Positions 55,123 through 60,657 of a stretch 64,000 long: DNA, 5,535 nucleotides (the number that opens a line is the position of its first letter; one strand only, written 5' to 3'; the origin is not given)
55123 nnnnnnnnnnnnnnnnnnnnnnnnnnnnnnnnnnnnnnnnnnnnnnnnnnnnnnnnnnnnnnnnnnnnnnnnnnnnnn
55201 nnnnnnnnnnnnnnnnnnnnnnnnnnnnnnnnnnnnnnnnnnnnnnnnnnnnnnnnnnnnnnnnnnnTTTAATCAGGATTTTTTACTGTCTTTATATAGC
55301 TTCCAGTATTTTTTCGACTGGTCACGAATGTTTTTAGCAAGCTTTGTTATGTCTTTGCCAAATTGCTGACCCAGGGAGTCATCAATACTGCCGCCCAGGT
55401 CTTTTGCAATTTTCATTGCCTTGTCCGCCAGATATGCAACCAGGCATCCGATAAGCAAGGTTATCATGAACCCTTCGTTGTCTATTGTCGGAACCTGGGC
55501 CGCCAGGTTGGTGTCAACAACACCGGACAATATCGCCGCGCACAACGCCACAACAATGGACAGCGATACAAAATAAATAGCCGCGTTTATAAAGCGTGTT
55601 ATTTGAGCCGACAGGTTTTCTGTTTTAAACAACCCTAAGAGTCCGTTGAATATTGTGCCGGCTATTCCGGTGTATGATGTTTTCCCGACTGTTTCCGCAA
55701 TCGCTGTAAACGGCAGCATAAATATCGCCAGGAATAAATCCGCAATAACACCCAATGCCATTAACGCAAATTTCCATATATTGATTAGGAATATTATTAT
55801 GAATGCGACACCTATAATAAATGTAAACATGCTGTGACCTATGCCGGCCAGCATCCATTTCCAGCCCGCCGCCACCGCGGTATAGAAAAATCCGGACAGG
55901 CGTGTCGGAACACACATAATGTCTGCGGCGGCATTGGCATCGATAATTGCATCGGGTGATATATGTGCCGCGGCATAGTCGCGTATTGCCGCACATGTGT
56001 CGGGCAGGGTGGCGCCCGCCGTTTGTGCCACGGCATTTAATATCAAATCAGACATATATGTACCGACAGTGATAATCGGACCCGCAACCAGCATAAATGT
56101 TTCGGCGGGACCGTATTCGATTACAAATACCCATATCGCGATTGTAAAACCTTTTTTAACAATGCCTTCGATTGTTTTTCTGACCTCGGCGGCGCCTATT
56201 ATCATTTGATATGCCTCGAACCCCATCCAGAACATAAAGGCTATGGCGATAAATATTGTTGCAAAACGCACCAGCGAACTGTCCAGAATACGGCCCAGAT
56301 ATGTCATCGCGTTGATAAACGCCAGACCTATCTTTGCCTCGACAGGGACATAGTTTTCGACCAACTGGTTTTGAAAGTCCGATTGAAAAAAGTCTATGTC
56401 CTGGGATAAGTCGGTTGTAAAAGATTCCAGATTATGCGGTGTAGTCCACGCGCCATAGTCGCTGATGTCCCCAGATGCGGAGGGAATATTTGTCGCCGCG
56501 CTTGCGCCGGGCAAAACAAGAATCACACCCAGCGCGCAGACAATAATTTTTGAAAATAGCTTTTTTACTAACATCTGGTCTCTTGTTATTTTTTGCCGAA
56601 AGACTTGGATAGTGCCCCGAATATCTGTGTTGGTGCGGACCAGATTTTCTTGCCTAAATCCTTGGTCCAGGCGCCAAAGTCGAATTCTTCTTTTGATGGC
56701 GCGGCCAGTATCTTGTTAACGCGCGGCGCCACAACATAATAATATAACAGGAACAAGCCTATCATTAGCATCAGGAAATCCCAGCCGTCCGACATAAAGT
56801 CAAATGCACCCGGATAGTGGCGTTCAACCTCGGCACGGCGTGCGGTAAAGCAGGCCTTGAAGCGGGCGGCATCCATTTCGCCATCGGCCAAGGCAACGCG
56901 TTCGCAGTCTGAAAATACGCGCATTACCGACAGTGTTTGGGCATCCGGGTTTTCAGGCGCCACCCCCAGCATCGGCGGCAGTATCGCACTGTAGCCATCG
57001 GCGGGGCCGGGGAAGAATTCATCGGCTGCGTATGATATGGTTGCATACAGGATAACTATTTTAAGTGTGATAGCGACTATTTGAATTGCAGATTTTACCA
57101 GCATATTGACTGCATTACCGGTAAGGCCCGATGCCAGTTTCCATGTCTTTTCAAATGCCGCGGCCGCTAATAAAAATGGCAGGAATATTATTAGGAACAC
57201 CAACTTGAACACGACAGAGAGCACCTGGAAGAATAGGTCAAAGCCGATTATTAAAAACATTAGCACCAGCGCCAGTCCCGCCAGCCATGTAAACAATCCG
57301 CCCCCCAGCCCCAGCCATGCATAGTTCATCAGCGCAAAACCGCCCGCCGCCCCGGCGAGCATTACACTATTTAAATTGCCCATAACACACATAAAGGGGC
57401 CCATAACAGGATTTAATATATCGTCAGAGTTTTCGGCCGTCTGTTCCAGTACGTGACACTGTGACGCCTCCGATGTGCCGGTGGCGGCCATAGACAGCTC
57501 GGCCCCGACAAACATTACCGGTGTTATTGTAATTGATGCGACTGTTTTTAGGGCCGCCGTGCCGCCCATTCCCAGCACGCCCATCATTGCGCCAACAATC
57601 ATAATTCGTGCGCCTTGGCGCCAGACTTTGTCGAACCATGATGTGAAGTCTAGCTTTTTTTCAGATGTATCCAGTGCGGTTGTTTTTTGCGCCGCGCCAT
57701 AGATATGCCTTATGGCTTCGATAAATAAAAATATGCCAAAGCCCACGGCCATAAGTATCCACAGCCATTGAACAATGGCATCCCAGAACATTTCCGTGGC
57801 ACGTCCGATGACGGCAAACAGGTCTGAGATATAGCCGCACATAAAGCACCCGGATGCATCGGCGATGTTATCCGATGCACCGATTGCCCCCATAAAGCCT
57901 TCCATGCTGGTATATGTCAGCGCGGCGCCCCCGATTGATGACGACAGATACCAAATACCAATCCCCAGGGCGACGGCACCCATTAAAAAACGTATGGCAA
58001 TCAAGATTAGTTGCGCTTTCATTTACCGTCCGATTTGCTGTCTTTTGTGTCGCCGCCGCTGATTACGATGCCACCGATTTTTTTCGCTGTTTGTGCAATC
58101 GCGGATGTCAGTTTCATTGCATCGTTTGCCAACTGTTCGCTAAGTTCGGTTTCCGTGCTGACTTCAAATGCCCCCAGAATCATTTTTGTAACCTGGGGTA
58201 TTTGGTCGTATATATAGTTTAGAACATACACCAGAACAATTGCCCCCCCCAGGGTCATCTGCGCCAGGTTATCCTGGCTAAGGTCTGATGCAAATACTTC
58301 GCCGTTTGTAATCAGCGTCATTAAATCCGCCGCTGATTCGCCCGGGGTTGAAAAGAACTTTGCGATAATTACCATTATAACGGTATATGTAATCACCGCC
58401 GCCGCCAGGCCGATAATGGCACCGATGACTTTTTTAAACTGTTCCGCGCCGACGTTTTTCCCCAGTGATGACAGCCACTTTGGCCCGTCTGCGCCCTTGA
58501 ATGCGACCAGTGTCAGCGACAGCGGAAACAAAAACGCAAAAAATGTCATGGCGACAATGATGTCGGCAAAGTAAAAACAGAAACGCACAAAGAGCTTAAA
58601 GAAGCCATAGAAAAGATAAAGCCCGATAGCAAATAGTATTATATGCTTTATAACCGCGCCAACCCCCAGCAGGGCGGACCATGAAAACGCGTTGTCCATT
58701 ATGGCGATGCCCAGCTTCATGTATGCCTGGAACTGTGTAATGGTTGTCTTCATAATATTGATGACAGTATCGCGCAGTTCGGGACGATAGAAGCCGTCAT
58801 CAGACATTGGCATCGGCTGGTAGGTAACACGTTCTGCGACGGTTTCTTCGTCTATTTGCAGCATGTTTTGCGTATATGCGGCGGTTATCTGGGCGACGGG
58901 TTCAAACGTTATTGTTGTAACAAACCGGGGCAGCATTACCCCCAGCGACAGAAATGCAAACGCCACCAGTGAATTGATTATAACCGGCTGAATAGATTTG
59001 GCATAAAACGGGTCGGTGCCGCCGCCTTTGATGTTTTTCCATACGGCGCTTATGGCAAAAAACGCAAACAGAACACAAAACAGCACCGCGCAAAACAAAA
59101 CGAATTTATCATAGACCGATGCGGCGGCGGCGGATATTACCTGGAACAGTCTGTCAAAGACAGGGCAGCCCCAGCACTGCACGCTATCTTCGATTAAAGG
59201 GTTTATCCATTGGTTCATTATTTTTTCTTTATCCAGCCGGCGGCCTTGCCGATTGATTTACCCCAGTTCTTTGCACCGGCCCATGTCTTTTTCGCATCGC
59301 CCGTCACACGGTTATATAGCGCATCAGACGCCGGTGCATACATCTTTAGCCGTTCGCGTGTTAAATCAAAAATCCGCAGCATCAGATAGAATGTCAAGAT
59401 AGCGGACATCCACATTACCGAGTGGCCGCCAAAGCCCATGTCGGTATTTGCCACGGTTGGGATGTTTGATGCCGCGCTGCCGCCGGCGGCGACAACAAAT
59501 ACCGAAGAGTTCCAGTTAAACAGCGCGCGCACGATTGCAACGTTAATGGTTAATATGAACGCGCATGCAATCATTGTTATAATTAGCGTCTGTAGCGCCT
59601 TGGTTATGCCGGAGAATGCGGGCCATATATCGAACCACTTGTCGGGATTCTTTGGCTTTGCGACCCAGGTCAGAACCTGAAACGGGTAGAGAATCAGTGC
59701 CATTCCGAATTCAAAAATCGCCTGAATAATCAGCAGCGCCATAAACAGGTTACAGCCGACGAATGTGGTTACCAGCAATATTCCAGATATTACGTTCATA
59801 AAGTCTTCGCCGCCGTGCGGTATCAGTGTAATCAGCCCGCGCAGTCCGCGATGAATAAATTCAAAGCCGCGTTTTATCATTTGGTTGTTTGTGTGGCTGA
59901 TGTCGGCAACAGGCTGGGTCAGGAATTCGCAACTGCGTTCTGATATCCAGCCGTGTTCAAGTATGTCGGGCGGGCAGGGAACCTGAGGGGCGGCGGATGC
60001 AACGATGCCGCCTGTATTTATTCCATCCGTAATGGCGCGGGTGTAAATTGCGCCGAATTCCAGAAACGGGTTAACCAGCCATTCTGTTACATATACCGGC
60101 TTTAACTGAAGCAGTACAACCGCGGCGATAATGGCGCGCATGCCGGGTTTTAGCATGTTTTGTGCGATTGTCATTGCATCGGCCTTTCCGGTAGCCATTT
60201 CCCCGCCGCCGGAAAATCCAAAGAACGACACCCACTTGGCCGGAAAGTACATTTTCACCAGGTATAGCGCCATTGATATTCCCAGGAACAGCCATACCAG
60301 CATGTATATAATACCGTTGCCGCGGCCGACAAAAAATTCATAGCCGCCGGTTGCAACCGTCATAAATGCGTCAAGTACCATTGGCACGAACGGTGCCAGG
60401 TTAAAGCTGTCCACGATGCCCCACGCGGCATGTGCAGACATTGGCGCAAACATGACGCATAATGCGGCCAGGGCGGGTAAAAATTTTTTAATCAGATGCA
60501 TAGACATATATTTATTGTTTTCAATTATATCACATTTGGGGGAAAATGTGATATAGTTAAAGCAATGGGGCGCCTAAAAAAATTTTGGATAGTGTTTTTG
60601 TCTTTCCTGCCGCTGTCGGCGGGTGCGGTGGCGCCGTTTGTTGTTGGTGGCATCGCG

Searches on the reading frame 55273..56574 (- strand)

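Call 3: search_protein_families(library=pfam, proteins=[window:55273-56574:-], max_evalue=0.1)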
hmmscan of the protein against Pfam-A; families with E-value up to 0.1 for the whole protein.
window:55273-56574:- (433 aa): 1 family
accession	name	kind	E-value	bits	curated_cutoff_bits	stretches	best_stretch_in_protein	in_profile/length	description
PF14967.11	FAM70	-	0.028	14.3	27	1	276-357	32-111/323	FAM70 protein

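Call 4: search_protein_families(library=ncbifam, proteins=[window:55273-56574:-], max_evalue=0.1)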
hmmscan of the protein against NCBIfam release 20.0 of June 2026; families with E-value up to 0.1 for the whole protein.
window:55273-56574:- (433 aa): 0 families

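Call 19: search_protein_families(library=pfam, proteins=[window:55273-56574:-], max_evalue=5)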
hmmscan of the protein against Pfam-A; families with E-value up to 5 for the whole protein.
window:55273-56574:- (433 aa): 1 family
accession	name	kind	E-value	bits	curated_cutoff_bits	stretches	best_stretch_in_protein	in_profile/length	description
PF14967.11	FAM70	-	0.028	14.3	27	1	276-357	32-111/323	FAM70 protein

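Call 105: search_protein_families(library=phrogs, proteins=[window:55273-56571:-], max_evalue=0.01)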
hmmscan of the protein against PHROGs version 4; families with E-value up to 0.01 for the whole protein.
window:55273-56571:- (432 aa): 0 families

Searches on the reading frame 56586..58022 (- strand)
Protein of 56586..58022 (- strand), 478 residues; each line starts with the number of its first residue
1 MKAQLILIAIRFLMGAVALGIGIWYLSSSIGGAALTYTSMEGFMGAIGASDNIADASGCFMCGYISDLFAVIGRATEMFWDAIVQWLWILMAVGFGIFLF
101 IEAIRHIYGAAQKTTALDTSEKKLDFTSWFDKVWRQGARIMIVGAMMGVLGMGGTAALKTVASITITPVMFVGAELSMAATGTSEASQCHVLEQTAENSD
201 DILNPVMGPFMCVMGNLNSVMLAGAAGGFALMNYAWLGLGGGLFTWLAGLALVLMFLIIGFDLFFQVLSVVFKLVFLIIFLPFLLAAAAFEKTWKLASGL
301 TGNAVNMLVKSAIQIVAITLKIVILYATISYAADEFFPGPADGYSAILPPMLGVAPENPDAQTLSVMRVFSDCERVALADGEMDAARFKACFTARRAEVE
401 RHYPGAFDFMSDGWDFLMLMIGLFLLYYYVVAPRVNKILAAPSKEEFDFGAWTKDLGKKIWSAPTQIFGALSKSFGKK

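Call 19: search_protein_families(library=pfam, proteins=[window:56586-58022:-], max_evalue=5)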
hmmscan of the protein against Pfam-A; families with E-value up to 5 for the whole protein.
window:56586-58022:- (478 aa): 2 families
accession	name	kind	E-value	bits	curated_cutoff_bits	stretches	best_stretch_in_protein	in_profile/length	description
PF04610.19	TrbL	-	0.0099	16.1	25.9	1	217-334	75-189/215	TrbL/VirB6 plasmid conjugal transfer protein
PF00487.30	FA_desaturase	-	0.048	13.8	29.7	1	74-212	86-212/253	Fatty acid desaturase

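Call 59: search_solved_structures(query=A4, max_evalue=10)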
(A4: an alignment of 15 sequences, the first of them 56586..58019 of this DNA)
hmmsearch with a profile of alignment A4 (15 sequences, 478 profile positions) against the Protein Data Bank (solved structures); distinct sequences matched with E-value up to 10: 0.

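Call 60: search_protein_families(library=pfam, alignment_id=A4, max_evalue=0.1)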
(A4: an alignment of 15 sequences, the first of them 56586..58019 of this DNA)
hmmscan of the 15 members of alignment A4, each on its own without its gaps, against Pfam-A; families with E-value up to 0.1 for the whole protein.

A. member 1, window:56586-58019:- (477 aa): 2 families
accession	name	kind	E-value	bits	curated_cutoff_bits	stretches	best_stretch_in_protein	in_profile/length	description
PF04610.19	TrbL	-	0.0099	16.1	25.9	1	216-333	75-189/215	TrbL/VirB6 plasmid conjugal transfer protein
PF00487.30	FA_desaturase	-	0.048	13.9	29.7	1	73-211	86-212/253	Fatty acid desaturase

B. families by the number of members that match (of 15 scanned): 2 families
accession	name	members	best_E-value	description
PF04610.19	TrbL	2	0.0028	TrbL/VirB6 plasmid conjugal transfer protein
PF00487.30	FA_desaturase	2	0.016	Fatty acid desaturase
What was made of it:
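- On TrbL/VirB6 (for the neighbouring M1-M5 membrane proteins): Only 2 of 15 M2 orthologues hit at E <= 0.1 (call 60).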

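Call 78: search_dna_similar(query=window:56586-58019:-, collection=plasmids, mode=protein, max_evalue=1, max_rows=10)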
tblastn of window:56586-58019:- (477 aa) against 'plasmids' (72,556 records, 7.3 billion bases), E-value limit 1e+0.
No match.

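Call 80: search_protein_families(library=ncbifam, proteins=[window:56586-58019:-], max_evalue=1)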
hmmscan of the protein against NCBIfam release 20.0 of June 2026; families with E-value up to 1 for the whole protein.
window:56586-58019:- (477 aa): 0 families

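Call 90: find_homologous_proteins(query=A4, max_evalue=0.001)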
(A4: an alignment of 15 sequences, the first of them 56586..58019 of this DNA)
Query A4 (15 sequences) (477 aa, profile of the alignment): 753 proteins with E <= 0.001 among 8000 candidates; the best 120 are listed.
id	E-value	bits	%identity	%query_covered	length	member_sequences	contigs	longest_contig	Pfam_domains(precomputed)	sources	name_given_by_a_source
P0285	7.5e-276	933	70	100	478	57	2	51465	-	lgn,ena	-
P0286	3.7e-275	931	72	100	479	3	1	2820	-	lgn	-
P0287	1.1e-274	930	71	100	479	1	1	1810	-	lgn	-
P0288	1.3e-274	929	70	100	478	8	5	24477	-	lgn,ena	-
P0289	5.9e-274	927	70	100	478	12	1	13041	-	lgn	-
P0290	1.2e-273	926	71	100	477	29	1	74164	-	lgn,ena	-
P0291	1.9e-273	926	76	100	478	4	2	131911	-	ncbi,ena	-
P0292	4.9e-273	924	71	100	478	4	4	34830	-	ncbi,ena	-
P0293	8.0e-272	920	75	100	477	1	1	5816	-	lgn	-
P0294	1.3e-271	920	75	100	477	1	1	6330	-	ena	-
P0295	1.9e-271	919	72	100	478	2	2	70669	-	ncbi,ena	-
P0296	2.1e-271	919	75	100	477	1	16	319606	-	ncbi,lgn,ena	-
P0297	3.4e-271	918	75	100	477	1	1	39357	-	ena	-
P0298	4.5e-271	918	75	100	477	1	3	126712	-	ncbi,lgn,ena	-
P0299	5.6e-271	917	75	100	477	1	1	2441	-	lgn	-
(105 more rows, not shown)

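Call 105: search_protein_families(library=phrogs, proteins=[window:56586-58019:-], max_evalue=0.01)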
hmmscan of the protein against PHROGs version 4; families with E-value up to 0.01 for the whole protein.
window:56586-58019:- (477 aa): 0 families

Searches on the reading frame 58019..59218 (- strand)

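Call 19: search_protein_families(library=pfam, proteins=[window:58019-59218:-], max_evalue=5)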
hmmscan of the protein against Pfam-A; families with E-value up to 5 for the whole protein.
window:58019-59218:- (399 aa): 3 families
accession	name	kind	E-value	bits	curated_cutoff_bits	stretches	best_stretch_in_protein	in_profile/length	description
PF24195.1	DUF7420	-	0.0036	17.9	27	1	40-109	8-77/124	Family of unknown function (DUF7420)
PF07264.17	EI24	-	0.016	15.8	32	1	38-205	16-148/199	Sulfate transporter CysZ/Etoposide-induced protein 2.4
PF16272.10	DUF4925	-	0.03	14.3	28.5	1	87-127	141-179/324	Domain of unknown function (DUF4925)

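Call 80: search_protein_families(library=ncbifam, proteins=[window:58019-59215:-], max_evalue=1)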
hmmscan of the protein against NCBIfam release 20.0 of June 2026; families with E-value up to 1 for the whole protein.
window:58019-59215:- (398 aa): 0 families

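Call 105: search_protein_families(library=phrogs, proteins=[window:58019-59215:-], max_evalue=0.01)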
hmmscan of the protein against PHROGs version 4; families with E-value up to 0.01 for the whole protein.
window:58019-59215:- (398 aa): 0 families

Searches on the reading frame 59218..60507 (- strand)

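Call 19: search_protein_families(library=pfam, proteins=[window:59218-60507:-], max_evalue=5)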
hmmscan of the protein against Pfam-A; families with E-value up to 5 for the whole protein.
window:59218-60507:- (429 aa): 1 family
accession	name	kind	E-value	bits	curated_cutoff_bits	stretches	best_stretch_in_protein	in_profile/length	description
PF02116.20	STE2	-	0.52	10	27.2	1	294-380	136-217/280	Fungal pheromone mating factor STE2 GPCR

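Call 80: search_protein_families(library=ncbifam, proteins=[window:59218-60504:-], max_evalue=1)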
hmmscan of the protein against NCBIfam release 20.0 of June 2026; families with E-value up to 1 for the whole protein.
window:59218-60504:- (428 aa): 0 families

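Call 105: search_protein_families(library=phrogs, proteins=[window:59218-60504:-], max_evalue=0.01)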
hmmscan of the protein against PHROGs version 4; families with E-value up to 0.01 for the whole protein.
window:59218-60504:- (428 aa): 0 families
